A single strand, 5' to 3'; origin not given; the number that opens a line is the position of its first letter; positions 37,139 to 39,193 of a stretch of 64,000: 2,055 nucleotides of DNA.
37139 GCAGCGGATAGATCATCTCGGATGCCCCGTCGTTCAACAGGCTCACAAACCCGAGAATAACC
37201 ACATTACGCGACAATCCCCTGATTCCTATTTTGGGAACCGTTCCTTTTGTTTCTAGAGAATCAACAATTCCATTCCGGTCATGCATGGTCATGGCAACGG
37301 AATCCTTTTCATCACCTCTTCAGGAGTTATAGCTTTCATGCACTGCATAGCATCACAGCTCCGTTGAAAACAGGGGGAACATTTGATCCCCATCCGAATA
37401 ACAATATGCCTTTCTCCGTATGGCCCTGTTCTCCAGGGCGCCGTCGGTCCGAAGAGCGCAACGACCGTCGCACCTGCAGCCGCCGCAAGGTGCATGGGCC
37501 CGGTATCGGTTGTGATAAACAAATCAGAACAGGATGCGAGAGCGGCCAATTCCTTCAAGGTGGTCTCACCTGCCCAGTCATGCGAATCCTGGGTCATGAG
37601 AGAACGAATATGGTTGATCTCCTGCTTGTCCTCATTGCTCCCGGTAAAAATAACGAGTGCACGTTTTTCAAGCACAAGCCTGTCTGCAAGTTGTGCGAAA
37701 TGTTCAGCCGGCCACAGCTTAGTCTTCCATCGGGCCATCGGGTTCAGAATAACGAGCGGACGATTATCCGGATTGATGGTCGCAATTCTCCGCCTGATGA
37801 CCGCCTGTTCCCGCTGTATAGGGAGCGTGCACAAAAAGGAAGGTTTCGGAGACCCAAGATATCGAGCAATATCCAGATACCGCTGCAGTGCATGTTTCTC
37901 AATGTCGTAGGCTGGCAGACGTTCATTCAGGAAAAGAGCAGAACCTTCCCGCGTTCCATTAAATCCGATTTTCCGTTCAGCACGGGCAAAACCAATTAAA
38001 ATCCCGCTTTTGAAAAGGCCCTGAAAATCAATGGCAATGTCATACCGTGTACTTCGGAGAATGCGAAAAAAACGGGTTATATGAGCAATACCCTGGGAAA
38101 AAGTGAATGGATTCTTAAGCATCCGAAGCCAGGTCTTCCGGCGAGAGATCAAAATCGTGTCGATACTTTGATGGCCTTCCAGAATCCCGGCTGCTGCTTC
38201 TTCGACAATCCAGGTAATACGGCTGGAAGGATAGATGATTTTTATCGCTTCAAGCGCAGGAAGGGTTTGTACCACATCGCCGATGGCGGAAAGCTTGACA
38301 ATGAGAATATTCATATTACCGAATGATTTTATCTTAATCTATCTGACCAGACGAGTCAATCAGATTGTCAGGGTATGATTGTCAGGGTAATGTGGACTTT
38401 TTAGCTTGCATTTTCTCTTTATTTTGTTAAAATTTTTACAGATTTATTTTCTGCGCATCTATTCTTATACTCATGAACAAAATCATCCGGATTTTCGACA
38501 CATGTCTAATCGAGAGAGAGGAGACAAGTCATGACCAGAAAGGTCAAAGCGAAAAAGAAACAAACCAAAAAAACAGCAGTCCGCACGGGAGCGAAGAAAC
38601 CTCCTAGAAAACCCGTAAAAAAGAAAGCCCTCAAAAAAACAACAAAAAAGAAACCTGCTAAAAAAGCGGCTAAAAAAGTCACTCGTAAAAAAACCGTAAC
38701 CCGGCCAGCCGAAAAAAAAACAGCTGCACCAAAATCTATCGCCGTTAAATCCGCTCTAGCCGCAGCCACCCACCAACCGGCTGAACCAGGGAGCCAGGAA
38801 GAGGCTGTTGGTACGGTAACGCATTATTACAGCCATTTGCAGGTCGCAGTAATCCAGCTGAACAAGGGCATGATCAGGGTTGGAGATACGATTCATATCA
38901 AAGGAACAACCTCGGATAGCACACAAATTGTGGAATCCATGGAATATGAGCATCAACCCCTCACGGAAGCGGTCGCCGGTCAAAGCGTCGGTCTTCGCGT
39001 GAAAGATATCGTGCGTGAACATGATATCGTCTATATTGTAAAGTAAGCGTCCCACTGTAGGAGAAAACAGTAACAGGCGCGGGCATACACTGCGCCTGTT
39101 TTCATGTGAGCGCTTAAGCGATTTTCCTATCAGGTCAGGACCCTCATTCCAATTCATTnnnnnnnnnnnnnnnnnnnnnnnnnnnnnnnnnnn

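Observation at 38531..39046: Histone H1-like lysine-rich protein fused to an EF-Tu domain-2-like beta-barrel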

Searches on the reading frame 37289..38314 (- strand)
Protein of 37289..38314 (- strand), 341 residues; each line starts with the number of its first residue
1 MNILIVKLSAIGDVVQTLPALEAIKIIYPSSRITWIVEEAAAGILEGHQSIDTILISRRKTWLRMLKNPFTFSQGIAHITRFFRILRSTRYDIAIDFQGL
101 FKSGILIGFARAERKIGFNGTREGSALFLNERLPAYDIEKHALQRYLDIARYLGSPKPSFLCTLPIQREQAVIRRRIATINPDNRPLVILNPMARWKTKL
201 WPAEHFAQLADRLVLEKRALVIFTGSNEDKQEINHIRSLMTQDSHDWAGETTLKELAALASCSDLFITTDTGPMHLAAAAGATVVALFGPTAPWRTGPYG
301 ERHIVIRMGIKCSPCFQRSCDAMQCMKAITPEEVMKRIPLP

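Call 73: search_protein_families(library=ncbifam, proteins=[window:37289-38314:-], max_evalue=1e-10)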
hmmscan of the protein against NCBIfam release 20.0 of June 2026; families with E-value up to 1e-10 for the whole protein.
window:37289-38314:- (341 aa): 6 families
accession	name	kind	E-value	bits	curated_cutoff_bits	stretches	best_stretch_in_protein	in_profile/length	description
TIGR02193.1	heptsyl_trn_I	equivalog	1.2e-50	172.5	185.3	1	2-336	1-314/320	lipopolysaccharide heptosyltransferase I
TIGR02195.1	heptsyl_trn_II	equivalog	1.7e-42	145.8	134.6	1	2-337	1-333/339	lipopolysaccharide heptosyltransferase II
NF008204.0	PRK10964.1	equivalog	1.5e-33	116.3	437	1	1-307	1-298/322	lipopolysaccharide heptosyltransferase RfaC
TIGR02201.1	heptsyl_trn_III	equivalog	4.5e-31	108.2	170.2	1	3-308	2-306/344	putative lipopolysaccharide heptosyltransferase III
NF007742.0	PRK10422.1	equivalog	3.9e-28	98.3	467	1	2-309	7-309/352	lipopolysaccharide core heptosyltransferase RfaQ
NF008162.0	PRK10916.1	equivalog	6e-25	88.2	569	1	1-336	1-337/348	ADP-heptose--LPS heptosyltransferase RfaF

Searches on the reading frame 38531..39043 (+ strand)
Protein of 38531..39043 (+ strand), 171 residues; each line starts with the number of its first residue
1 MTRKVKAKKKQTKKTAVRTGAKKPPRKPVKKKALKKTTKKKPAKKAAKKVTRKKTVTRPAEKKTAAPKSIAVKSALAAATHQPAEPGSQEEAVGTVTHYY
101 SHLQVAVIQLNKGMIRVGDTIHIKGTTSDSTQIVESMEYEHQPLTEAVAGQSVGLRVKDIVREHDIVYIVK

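Call 3: search_protein_families(library=pfam, proteins=[window:38531-39043:+], max_evalue=10)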
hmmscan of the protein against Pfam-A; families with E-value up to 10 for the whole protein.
window:38531-39043:+ (171 aa): 4 families
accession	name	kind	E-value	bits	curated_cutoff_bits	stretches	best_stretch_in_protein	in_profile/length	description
PF03144.31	GTP_EFTU_D2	-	3.8e-07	30.9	30.3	1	105-159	3-60/73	Elongation factor Tu domain 2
PF14578.12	GTP_EFTU_D4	-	0.019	15.3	23.8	1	106-161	21-74/86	Elongation factor Tu domain 4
PF22042.2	EF-G_D2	-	0.057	14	27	1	104-155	17-68/84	Elongation factor G domain 2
PF07382.16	HC2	-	0.13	12.8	40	1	7-76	5-147/194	Histone H1-like nucleoprotein HC2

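Call 4: search_protein_families(library=ncbifam, proteins=[window:38531-39043:+], max_evalue=10)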
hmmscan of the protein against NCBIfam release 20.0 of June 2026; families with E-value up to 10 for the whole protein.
window:38531-39043:+ (171 aa): 13 families
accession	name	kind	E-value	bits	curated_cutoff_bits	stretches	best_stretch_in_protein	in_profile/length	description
NF009373.0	PRK12736.1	subfamily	3.6e-05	22.7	452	1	105-163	227-285/394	elongation factor Tu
NF009372.0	PRK12735.1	subfamily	9.5e-05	21.4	479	1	105-163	229-287/396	elongation factor Tu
TIGR00485.1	EF-Tu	equivalog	0.00011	21.1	522.4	1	105-163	227-285/394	elongation factor Tu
NF000766.0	PRK00049.1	subfamily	0.00018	20.4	449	1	105-163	229-287/396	elongation factor Tu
NF008969.0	PRK12317.1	subfamily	0.00018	20.3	502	1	105-163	243-299/426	elongation factor 1-alpha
TIGR00483.1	EF-1_alpha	equivalog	0.0013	17.3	540.1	1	105-162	244-299/427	translation elongation factor EF-1 subunit alpha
TIGR00475.1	selB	equivalog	0.0073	15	242.25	1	111-163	199-249/581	selenocysteine-specific translation elongation factor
NF038053.1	hist_H1_lk_Burk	equivalog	0.036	14.3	80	1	3-84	69-158/195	histone H1-like DNA-binding protein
NF005846.3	PRK07764.1-6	equivalog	0.61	9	625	1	10-141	460-596/628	DNA polymerase III subunit gamma and tau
NF004560.0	PRK05901.1-1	equivalog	1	8.3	711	1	8-84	37-114/516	RNA polymerase sigma factor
NF004561.0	PRK05901.1-3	equivalog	1.2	8.1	582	1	10-81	41-127/537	RNA polymerase sigma factor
NF011313.0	PRK14724.1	equivalog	2.8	5.5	1088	1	8-99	858-944/988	DNA topoisomerase III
NF047584.1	LIC11612_FN_binding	equivalog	7.1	6.2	260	1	4-73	114-183/323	LIC11612 family fibronectin-binding protein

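Call 7: find_homologous_proteins(query=window:38531-39043:+, max_evalue=0.001)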
Query window:38531-39043:+ (171 aa): 1114 proteins with E <= 0.001 among 2871 candidates; the best 120 are listed.
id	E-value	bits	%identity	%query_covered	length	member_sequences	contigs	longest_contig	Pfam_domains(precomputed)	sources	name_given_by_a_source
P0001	6.0e-97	340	100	100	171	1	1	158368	PF03144.32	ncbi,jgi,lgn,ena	ncbi:MAG: EF-Tu/IF-2/RF-3 family GTPase [Nitrospirota bacterium]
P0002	8.9e-45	171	64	67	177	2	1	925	-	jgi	jgi:hypothetical protein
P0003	8.6e-43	164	65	58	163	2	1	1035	PF03144.32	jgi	-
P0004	2.7e-42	162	63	65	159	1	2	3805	PF03144.32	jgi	jgi:translation elongation factor EF-Tu-like GTPase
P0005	1.8e-41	160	70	51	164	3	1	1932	PF03144.32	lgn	-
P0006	1.8e-41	160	61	64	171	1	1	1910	-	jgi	jgi:hypothetical protein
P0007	3.6e-41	159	71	51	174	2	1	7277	PF03144.32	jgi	jgi:putative protease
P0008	5.4e-41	158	75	51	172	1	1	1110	PF03144.32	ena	-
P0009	1.1e-40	157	59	67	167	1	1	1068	-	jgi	jgi:translation elongation factor EF-Tu-like GTPase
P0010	1.1e-40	157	60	67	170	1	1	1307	-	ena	-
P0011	1.2e-40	157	71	51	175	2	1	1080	PF03144.32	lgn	-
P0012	1.3e-40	157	56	64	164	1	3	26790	PF03144.32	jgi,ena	-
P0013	1.9e-40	156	59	67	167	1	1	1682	PF03144.32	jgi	jgi:putative protease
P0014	2.8e-40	156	60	67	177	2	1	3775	PF03144.32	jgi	-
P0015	3.2e-40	156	69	51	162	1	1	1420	PF03144.32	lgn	-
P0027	2.5e-39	153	54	70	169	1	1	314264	PF03144.32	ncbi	-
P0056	3.4e-38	149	71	51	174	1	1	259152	PF03144.32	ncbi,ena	-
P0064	5.5e-38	148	53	73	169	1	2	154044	-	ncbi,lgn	-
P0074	1.6e-37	147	69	51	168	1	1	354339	PF03144.32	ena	-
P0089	1.0e-36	144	60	62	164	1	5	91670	PF03144.32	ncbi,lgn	-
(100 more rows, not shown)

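Call 12: find_encoding_contigs(protein=P0027, flank=6000, max_places=2)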
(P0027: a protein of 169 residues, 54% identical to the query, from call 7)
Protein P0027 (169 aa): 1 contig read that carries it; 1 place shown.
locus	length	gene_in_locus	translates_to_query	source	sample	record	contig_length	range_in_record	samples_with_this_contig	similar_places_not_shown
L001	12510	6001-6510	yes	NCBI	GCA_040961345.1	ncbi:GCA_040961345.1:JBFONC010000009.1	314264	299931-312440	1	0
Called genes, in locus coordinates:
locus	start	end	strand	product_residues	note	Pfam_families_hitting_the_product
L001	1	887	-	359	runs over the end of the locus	PF01075:Glyco_transf_9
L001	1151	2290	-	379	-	PF09587:PGA_cap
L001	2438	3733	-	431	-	PF03349:Toluene_X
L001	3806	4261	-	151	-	-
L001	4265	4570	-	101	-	-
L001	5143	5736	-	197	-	PF00072:Response_reg, PF03861:ANTAR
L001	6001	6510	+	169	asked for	PF03144:GTP_EFTU_D2 (faint)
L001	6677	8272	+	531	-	PF00009:GTP_EFTU (faint), PF03193:RsgA_GTPase (faint), PF13167:GTP-bdg_N, PF16360:GTP-bdg_M, PF01926:MMR_HSR1, PF02421:FeoB_N (weak)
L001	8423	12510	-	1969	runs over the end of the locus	?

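Call 13: find_encoding_contigs(protein=P0074, flank=6000, max_places=2)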
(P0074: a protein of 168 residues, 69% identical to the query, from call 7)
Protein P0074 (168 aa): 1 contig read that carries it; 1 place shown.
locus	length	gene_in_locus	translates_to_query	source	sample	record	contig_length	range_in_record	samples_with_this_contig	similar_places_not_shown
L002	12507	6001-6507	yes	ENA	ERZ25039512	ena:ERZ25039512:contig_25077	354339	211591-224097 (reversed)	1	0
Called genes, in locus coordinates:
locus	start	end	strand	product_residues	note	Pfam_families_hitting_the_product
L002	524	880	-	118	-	-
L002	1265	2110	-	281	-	-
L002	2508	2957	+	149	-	-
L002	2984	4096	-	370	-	PF01075:Glyco_transf_9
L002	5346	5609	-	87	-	-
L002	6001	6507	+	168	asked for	PF03144:GTP_EFTU_D2 (weak)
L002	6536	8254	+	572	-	PF03193:RsgA_GTPase (faint), PF13167:GTP-bdg_N, PF16360:GTP-bdg_M, PF01926:MMR_HSR1, PF02421:FeoB_N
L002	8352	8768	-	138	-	PF19289:PmbA_TldD_3rd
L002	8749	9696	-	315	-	PF01523:PmbA_TldD_1st, PF19290:PmbA_TldD_2nd, PF19289:PmbA_TldD_3rd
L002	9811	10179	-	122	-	PF01242:PTPS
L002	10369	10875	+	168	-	PF17209:Hfq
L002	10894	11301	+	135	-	PF17209:Hfq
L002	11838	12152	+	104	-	-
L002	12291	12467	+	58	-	-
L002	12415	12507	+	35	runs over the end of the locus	-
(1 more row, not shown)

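Call 14: find_encoding_contigs(protein=P0056, flank=6000, max_places=2)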
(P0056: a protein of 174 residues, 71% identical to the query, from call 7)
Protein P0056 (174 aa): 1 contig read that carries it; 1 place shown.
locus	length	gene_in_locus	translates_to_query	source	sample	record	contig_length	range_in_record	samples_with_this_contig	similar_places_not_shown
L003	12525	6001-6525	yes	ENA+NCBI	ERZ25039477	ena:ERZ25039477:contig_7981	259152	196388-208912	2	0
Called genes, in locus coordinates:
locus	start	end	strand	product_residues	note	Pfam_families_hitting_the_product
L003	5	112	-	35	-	-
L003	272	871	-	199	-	PF02441:Flavoprotein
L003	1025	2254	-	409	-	PF07690:MFS_1, PF12832:MFS_1_like, PF00083:Sugar_tr, PF07690:MFS_1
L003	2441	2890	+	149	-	-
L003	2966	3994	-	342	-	PF01075:Glyco_transf_9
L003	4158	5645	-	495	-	PF03349:Toluene_X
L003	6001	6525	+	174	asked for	PF03144:GTP_EFTU_D2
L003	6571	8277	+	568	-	PF00025:Arf (faint), PF03193:RsgA_GTPase (faint), PF13167:GTP-bdg_N, PF16360:GTP-bdg_M, PF01926:MMR_HSR1, PF02421:FeoB_N (weak)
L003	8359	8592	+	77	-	-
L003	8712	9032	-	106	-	PF13744:HTH_37 (faint), PF13560:HTH_31, PF12844:HTH_19, PF13443:HTH_26, PF01381:HTH_3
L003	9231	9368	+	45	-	-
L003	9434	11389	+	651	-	PF00989:PAS, PF08448:PAS_4, PF13188:PAS_8 (weak), PF13426:PAS_9, PF08448:PAS_4, PF13426:PAS_9, PF02518:HATPase_c, PF00072:Response_reg, +2 more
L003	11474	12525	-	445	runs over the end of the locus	PF01523:PmbA_TldD_1st, PF19290:PmbA_TldD_2nd, PF19289:PmbA_TldD_3rd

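Call 22: find_encoding_contigs(protein=P0064, flank=5000, max_places=2)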
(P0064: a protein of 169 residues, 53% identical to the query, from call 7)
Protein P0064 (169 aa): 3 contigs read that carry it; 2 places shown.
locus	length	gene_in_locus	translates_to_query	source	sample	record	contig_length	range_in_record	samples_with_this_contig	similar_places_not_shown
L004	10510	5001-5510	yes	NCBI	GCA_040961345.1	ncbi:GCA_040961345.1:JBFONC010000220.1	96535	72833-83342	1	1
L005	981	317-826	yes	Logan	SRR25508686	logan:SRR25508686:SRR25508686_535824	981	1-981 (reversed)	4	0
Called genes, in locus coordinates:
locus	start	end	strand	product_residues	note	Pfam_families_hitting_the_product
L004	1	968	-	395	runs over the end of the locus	PF09587:PGA_cap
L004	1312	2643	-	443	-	PF03349:Toluene_X, PF13505:OMP_b-brl (faint)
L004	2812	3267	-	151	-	-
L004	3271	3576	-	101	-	-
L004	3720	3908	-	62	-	-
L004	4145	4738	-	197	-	PF00072:Response_reg, PF03861:ANTAR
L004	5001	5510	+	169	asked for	-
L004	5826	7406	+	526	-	PF03193:RsgA_GTPase (faint), PF00009:GTP_EFTU (faint), PF13167:GTP-bdg_N, PF16360:GTP-bdg_M, PF01926:MMR_HSR1, PF02421:FeoB_N (weak)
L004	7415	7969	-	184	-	-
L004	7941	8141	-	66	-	-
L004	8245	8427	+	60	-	-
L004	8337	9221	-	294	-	PF01259:SAICAR_synt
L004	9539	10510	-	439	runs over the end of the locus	PF01595:CNNM, PF00571:CBS, PF03471:CorC_HlyC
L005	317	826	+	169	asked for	-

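Call 23: find_encoding_contigs(protein=P0089, flank=5000, max_places=2)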
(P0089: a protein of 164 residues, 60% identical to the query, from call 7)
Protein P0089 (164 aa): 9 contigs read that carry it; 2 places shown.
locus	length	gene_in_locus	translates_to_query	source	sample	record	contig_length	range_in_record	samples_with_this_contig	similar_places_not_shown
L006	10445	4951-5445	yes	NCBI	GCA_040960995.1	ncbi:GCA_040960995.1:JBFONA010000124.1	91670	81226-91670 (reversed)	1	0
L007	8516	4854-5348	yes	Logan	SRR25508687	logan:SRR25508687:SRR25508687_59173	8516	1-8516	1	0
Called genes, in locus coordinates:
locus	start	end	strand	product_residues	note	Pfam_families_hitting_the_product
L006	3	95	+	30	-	?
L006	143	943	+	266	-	PF04060:FeS, PF12654:DUF3786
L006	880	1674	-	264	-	PF01479:S4, PF01728:FtsJ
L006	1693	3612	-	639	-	PF13292:DXP_synthase_N, PF02775:TPP_enzyme_C (faint), PF02779:Transket_pyr, PF02780:Transketolase_C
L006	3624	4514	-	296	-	PF00348:polyprenyl_synt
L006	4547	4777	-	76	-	PF02609:Exonuc_VII_S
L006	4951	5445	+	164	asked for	PF03144:GTP_EFTU_D2 (weak)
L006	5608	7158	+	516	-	PF13167:GTP-bdg_N, PF16360:GTP-bdg_M, PF01926:MMR_HSR1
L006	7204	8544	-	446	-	PF01523:PmbA_TldD_1st, PF19290:PmbA_TldD_2nd, PF19289:PmbA_TldD_3rd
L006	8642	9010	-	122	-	PF01242:PTPS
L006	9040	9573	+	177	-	PF17209:Hfq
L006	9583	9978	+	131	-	PF17209:Hfq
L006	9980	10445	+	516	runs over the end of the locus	PF20154:LNT_N, PF00795:CN_hydrolase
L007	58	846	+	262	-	PF04060:FeS, PF12654:DUF3786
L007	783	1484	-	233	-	PF01728:FtsJ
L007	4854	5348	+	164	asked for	PF03144:GTP_EFTU_D2 (weak)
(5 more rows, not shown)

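Call 55: search_protein_families(library=padloc, proteins=[P0001], max_evalue=0.01)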
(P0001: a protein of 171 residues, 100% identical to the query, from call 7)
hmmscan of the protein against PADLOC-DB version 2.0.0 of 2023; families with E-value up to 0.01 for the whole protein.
P0001 (171 aa): 0 families

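Call 59: predict_structure(alignment_id=A2)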
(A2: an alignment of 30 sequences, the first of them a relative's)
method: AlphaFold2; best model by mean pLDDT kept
length: 171 residues; sequences in the alignment: 30
mean_pLDDT: 73.9   pTM: 0.48
mean pLDDT of the five models: 73.9, 73.5, 71.1, 70.7, 69.9
residues with pLDDT >= 90: 76; 70-90: 7; 50-70: 69; < 50: 19
segments of 3 or more residues with pLDDT < 50: 13-21, 53-55
pLDDT, mean of each block of 10 residues (from residue 1): 50 47 58 55 54 51 55 57 65 96 96 96 93 95 95 95 95 86
secondary structure, 60 per line:
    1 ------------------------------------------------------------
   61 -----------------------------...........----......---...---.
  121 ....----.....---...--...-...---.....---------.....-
elements in order: E90-100 E105-110 E114-116 E120-124 E129-133 E137-139 E142-144 E146-148 E152-156 E166-170
